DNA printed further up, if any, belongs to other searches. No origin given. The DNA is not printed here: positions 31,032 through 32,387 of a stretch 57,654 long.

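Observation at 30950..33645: PqqD-like protein + ATP-grasp ligase + type-III PLP decarboxylase cassette with no visible precursor peptide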

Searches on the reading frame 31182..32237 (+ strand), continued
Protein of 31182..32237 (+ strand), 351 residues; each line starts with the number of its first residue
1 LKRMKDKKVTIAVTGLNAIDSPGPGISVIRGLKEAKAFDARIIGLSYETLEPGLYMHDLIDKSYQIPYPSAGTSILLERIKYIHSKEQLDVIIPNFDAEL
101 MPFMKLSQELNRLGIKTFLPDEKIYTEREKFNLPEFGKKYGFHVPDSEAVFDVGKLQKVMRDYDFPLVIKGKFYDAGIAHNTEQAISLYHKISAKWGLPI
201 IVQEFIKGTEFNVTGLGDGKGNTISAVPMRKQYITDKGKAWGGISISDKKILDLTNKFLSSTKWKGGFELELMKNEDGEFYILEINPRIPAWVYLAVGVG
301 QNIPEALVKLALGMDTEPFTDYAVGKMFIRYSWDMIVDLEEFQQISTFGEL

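Call 17: search_protein_families(library=pfam, proteins=[L008:5259-6230:-, L008:6340-7074:+, L008:7092-9044:+, L008:9041-9643:+, L008:16841-17350:-, L008:17868-18593:-, L008:18743-20194:+, L008:14718-16214:+], max_evalue=0.001)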
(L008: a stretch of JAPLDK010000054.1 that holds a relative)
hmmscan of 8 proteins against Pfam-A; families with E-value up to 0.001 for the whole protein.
L008:5259-6230:- (323 aa): 11 families
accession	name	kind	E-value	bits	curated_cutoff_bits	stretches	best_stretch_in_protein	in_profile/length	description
PF13247.11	Fer4_11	-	4.1e-19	69.1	26.2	2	136-194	4-64/100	4Fe-4S dicluster domain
PF12837.12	Fer4_6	-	3.2e-10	39.9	25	1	166-186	1-21/24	4Fe-4S binding domain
PF13237.11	Fer4_10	-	7.2e-09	35.9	25.5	2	167-243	2-53/53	4Fe-4S dicluster domain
PF12838.12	Fer4_7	-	5.2e-08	33.7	27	1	142-186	2-50/52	4Fe-4S dicluster domain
PF12797.12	Fer4_2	-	1.4e-06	28.3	24.5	1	166-186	2-22/22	4Fe-4S binding domain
PF13187.11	Fer4_9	-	1.7e-06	28.4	27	1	142-187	2-50/52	4Fe-4S dicluster domain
PF00037.32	Fer4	-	3e-06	27.3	21.1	1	168-186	2-20/24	4Fe-4S binding domain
PF10518.14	TAT_signal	-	0.00043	20.5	22.7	1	13-31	3-21/21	TAT (twin-arginine translocation) pathway signal sequence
PF12800.12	Fer4_4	-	0.00046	20.7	24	1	172-186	2-16/17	4Fe-4S binding domain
PF25160.1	LdpA_Fe-S-bd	-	0.0006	20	27.6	1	145-187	5-41/49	LdpA Fe-S cluster-binding domain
PF14697.11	Fer4_21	-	0.00063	20.3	35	1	141-186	7-53/59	4Fe-4S dicluster domain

L008:6340-7074:+ (244 aa): 2 families
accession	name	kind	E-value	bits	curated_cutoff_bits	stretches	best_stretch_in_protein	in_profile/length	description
PF00027.35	cNMP_binding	-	1.5e-13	50.9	27.5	1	53-138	4-89/89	Cyclic nucleotide-binding domain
PF13545.12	HTH_Crp_2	-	5.4e-11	42.7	27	1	171-240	2-70/70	Crp-like helix-turn-helix domain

L008:7092-9044:+ (650 aa): 1 family
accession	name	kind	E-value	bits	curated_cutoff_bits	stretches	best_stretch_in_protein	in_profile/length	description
PF13231.12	PMT_2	-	1.1e-08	35.9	26.1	1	67-224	2-158/160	Dolichyl-phosphate-mannose-protein mannosyltransferase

L008:9041-9643:+ (200 aa): 2 families
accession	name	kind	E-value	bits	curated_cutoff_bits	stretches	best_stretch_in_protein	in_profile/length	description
PF12833.13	HTH_18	-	1.3e-12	48.3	33.6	1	111-188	2-79/80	Helix-turn-helix domain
PF00165.29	HTH_AraC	-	4.7e-07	30.2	26.6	1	153-186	8-40/42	Bacterial regulatory helix-turn-helix proteins, AraC family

L008:16841-17350:- (169 aa): 1 family
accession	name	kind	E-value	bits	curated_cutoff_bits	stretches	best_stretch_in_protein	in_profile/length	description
PF13801.11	Metal_resist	-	2.5e-10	41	29.2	1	13-133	1-123/125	Heavy-metal resistance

L008:17868-18593:- (241 aa): 1 family
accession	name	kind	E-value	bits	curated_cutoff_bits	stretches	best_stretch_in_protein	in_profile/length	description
PF00196.25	GerE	-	4.1e-14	52.4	23.5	1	180-235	2-57/57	Bacterial regulatory proteins, luxR family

L008:18743-20194:+ (483 aa): 2 families
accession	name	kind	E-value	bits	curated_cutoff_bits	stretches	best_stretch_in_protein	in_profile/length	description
PF13905.12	Thioredoxin_8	-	1.8e-11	44.7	27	1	372-467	2-94/94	Thioredoxin-like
PF00578.27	AhpC-TSA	-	1.3e-09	38.5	26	1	345-467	1-121/124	AhpC/TSA family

L008:14718-16214:+ (498 aa): 0 families

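Call 28: predict_structure(alignment_id=A1)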
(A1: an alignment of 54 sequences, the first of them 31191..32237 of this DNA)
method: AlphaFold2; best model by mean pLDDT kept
length: 348 residues; sequences in the alignment: 54
mean_pLDDT: 89.0   pTM: 0.89
mean pLDDT of the five models: 89.0, 88.4, 87.9, 86.3, 84.2
residues with pLDDT >= 90: 247; 70-90: 66; 50-70: 33; < 50: 2
segments of 3 or more residues with pLDDT < 50: none
pLDDT, mean of each block of 10 residues (from residue 1): 83 72 92 95 72 79 87 96 98 88 96 95 90 95 94 93 91 92 96 91 93 97 89 60 94 97 96 95 90 95 98 94 78 76 66
secondary structure, 60 per line:
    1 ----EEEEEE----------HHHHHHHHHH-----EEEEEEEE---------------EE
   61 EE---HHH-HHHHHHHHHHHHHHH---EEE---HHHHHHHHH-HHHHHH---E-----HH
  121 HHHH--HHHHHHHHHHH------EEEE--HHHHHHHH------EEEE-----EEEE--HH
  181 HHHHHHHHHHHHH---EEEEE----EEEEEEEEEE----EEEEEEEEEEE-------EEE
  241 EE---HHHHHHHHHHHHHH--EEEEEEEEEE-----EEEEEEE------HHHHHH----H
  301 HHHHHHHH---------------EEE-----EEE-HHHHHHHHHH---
elements in order: E5-10 H21-30 E36-43 E59-62 H70-84 E88-90 H94-102 H104-109 H119-124 H127-137 E144-147 H150-157 E164-167 E173-176 H179-193 E197-201 E206-215 E220-230 E238-242 H246-259 E262-271 E277-283 H290-295 H300-308 E324-326 E332-334 H336-345

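Call 30: fold_search(model_id=the predicted structure, library=pdb)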
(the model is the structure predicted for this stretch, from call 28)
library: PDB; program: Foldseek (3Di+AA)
matches with E <= 10: 1864; with E <= 0.001: 684
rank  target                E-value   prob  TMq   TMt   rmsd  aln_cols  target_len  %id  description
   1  2pn1                  6.1e-20  1.00  0.71  0.80   7.0       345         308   15  Crystal structure of carbamoylphosphate synthase large subunit (split gene in MJ) (ZP_00538348.1) from Exiguobacterium s (released 2007-05-08)
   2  2vpq_A                3.1e-19  1.00  0.68  0.55   4.7       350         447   13  Crystal structure of biotin carboxylase from S. aureus complexed with AMPPNP (released 2008-09-09)
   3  3g8d_B                1.0e-18  1.00  0.62  0.51   5.7       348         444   16  Crystal structure of the biotin carboxylase subunit, E296A mutant, of acetyl-COA carboxylase from Escherichia coli (released 2009-03-03)
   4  2dzd_A                1.5e-18  1.00  0.56  0.45   7.2       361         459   18  Crystal structure of the biotin carboxylase domain of pyruvate carboxylase (released 2007-09-25)
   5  9yx2_B                2.6e-18  1.00  0.65  0.49   6.3       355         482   15  Structure of the long chain acyl-CoA carboxylase complex from Mycobacterium smegmatis with ATP, bicarbonate, and propi (released 2025-11-26)
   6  3gid_A                5.4e-18  1.00  0.59  0.47   6.7       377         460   15  The biotin carboxylase (BC) domain of human Acetyl-CoA Carboxylase 2 (ACC2) in complex with Soraphen A (released 2009-03-17)
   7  2v58_B                7.3e-18  1.00  0.64  0.52   5.4       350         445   16  CRYSTAL STRUCTURE OF BIOTIN CARBOXYLASE FROM E.COLI IN COMPLEX WITH POTENT INHIBITOR 1 (released 2009-01-13)
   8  7kct_A                7.7e-18  1.00  0.68  0.54   4.7       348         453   17  Crystal Structure of the Hydrogenobacter thermophilus 2-Oxoglutarate Carboxylase (OGC) Biotin Carboxylase (BC) Domain  (released 2021-01-27)
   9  4wd3_A                7.7e-18  1.00  0.63  0.58   5.3       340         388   16  Crystal structure of an L-amino acid ligase RizA (released 2015-09-09)
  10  1m6v_A                9.2e-18  1.00  0.67  0.25   5.4       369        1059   16  Crystal Structure of the G359F (small subunit) Point Mutant of Carbamoyl Phosphate Synthetase (released 2002-07-31)
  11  3rv4                  9.8e-18  1.00  0.65  0.53   5.0       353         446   15  Crystal structure of E.coli biotin carboxylase R16E mutant in complex with Mg-ADP and bicarbonate (released 2011-05-18)
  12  2vpq_B                1.0e-17  1.00  0.68  0.55   4.6       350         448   14  Crystal structure of biotin carboxylase from S. aureus complexed with AMPPNP (released 2008-09-09)
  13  2j9g_A                1.0e-17  1.00  0.63  0.52   5.5       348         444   16  Crystal structure of Biotin carboxylase from E. coli in complex with AMPPNP and ADP (released 2008-09-09)
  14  4mv3                  1.2e-17  1.00  0.62  0.51   5.7       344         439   16  Crystal Structure of Biotin Carboxylase from Haemophilus influenzae in Complex with AMPPCP and Bicarbonate (released 2015-01-14)
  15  4mv1                  1.3e-17  1.00  0.60  0.51   5.8       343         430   16  Crystal Structure of Biotin Carboxylase from Haemophilus influenzae in Complex with ADP and Phosphate (released 2015-01-14)
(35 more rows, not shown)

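Call 39: search_protein_families(library=pfam, alignment_id=A3, max_evalue=0.0001)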
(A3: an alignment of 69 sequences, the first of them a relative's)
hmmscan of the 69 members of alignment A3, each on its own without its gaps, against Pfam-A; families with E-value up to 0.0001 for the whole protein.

A. member 1, L008:9041-9643:+ (200 aa): 2 families
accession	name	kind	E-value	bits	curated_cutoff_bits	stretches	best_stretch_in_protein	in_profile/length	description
PF12833.13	HTH_18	-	1.3e-12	48.3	33.6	1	111-188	2-79/80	Helix-turn-helix domain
PF00165.29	HTH_AraC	-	4.7e-07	30.2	26.6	1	153-186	8-40/42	Bacterial regulatory helix-turn-helix proteins, AraC family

B. families by the number of members that match (of 69 scanned): 44 families (the first 25 are shown)
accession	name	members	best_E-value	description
PF12833.13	HTH_18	26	1.9e-15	Helix-turn-helix domain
PF00165.29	HTH_AraC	26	2e-10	Bacterial regulatory helix-turn-helix proteins, AraC family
PF18962.6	Por_Secre_tail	7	5.9e-12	Secretion system C-terminal sorting domain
PF09471.16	Peptidase_M64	5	5.7e-73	IgA Peptidase M64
PF16217.10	M64_N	5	9.8e-45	Peptidase M64 N-terminus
PF01757.29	Acyl_transf_3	5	2.5e-15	Acyltransferase domain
PF07786.18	HGSNAT_cat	5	1.1e-12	Heparan-alpha-glucosaminide N-acetyltransferase, catalytic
PF01098.24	FTSW_RODA_SPOVE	3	8.7e-81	Cell cycle protein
PF00158.32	Sigma54_activat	3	3.5e-72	Sigma-54 interaction domain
PF00072.30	Response_reg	3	1.8e-31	Response regulator receiver domain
PF14532.12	Sigma54_activ_2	3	3.1e-25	Sigma-54 interaction domain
PF07728.20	AAA_5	3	6.1e-10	AAA domain (dynein-related subfamily)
PF01078.27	Mg_chelatase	3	4.3e-07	Magnesium chelatase, subunit ChlI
PF00004.35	AAA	3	2.3e-06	ATPase family associated with various cellular activities (AAA)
PF07726.17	AAA_3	3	2.3e-05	ATPase family associated with various cellular activities (AAA)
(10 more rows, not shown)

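Call 40: search_protein_families(library=pfam, alignment_id=A4, max_evalue=0.0001)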
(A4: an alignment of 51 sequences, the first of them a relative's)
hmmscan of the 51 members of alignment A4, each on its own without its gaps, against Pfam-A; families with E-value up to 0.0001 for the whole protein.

A. member 1, L008:16841-17350:- (169 aa): 1 family
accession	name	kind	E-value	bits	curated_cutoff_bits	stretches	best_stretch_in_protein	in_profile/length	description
PF13801.11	Metal_resist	-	2.5e-10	41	29.2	1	13-133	1-123/125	Heavy-metal resistance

B. families by the number of members that match (of 51 scanned): 77 families (the first 25 are shown)
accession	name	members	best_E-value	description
PF18962.6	Por_Secre_tail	5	3.2e-10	Secretion system C-terminal sorting domain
PF04551.19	GcpE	4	2.5e-120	GcpE protein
PF05935.17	Arylsulfotrans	4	4.8e-18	Arylsulfotransferase (ASST)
PF20244.3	DUF6599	4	2.1e-11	Family of unknown function (DUF6599)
PF08367.16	M16C_assoc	3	1.7e-66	Peptidase M16C associated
PF22516.1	PreP_C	3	6.2e-40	PreP C-terminal domain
PF05193.26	Peptidase_M16_C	3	5.2e-27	Peptidase M16 inactive domain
PF07635.16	PSCyt1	3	1.8e-20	Planctomycete cytochrome C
PF13442.11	Cytochrome_CBB3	3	6.2e-12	Cytochrome C oxidase, cbb3-type, subunit III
PF00773.25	RNB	2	1.4e-112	RNB domain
PF00515.34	TPR_1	2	5.2e-81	Tetratricopeptide repeat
PF07719.23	TPR_2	2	5.8e-59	Tetratricopeptide repeat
PF13181.12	TPR_8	2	8.9e-45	Tetratricopeptide repeat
PF13424.12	TPR_12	2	3e-41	Tetratricopeptide repeat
PF17876.7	CSD2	2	4e-33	Cold shock domain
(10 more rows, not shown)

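Call 59: find_encoding_contigs(protein=P0047, flank=10000, max_places=2)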
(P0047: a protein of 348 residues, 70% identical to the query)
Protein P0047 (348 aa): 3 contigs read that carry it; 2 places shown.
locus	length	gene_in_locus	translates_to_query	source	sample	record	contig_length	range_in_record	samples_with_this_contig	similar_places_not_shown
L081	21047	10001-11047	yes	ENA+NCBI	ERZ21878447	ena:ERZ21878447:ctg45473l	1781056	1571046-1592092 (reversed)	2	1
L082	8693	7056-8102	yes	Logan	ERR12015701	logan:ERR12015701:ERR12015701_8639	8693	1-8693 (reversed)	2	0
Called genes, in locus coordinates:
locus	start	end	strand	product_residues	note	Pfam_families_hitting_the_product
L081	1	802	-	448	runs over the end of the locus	PF00342:PGI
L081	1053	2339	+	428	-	PF00512:HisKA, PF02518:HATPase_c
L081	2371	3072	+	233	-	PF00072:Response_reg, PF00486:Trans_reg_C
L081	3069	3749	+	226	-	PF00590:TP_methylase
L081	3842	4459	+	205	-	PF02586:SRAP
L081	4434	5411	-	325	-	PF04443:LuxE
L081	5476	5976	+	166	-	-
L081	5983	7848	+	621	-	PF03717:PBP_dimer, PF00905:Transpeptidase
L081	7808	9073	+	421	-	PF01098:FTSW_RODA_SPOVE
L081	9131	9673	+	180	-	PF12833:HTH_18, PF00165:HTH_AraC (weak)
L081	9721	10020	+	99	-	PF05402:PqqD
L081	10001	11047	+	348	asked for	PF02655:ATP-grasp_3 (weak), PF15632:ATPgrasp_Ter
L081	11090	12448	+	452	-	PF00278:Orn_DAP_Arg_deC, PF02784:Orn_Arg_deC_N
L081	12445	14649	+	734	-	PF03253:UT, PF01551:Peptidase_M23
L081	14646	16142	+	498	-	-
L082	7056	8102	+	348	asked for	PF02655:ATP-grasp_3 (weak), PF15632:ATPgrasp_Ter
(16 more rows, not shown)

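Call 62: search_protein_representatives(protein=window:31191-32237:+)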
Query: 348 residues. Proteins with E-value up to 0.001 (for the whole library): 3618; up to 1e-10: 951; up to 1e-30: 237. The best 150 are listed.
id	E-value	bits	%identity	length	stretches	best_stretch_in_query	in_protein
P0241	8.6e-112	389.8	64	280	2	200-348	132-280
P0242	6.2e-111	387.0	32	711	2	7-331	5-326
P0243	2.5e-110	385.0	49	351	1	4-348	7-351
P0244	7.4e-105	367.0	46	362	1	3-348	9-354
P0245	2.6e-103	362.0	45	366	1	5-346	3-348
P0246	2.0e-102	359.1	31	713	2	6-346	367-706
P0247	2.4e-96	339.0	44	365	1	7-347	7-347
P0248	3.6e-96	338.4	46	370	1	5-342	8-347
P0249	5.0e-96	338.0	44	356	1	8-343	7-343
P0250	8.5e-96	337.2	47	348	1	4-344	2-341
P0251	1.1e-95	336.9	45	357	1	5-348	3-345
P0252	4.9e-94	331.4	40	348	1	2-342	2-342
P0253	2.0e-92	326.1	45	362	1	5-344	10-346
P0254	1.4e-91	323.4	43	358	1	5-348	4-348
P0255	2.0e-91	322.8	42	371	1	4-347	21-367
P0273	4.0e-81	289.0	37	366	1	6-346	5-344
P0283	3.5e-77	276.0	30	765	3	39-311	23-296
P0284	8.3e-77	274.8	40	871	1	5-347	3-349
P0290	4.7e-73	262.4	35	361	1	7-348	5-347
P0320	7.5e-59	215.7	33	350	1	4-346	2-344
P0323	1.6e-58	214.7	34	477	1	7-339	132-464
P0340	5.2e-54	199.8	31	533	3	106-344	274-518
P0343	1.4e-53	198.4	31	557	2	2-314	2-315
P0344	1.9e-53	197.9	31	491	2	6-347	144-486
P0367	1.4e-49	185.2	29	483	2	4-345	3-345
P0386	4.2e-45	170.5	31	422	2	57-348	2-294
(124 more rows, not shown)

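Call 63: find_encoding_contigs(protein=P0244, flank=10000, max_places=2)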
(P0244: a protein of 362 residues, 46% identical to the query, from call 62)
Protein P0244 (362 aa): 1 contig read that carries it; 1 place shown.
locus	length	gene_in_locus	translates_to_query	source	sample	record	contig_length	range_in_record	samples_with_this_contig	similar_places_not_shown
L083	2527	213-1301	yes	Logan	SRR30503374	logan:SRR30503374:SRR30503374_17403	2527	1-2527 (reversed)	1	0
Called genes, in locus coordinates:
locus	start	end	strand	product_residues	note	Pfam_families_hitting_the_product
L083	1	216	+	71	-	?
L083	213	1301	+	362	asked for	PF15632:ATPgrasp_Ter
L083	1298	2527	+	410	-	?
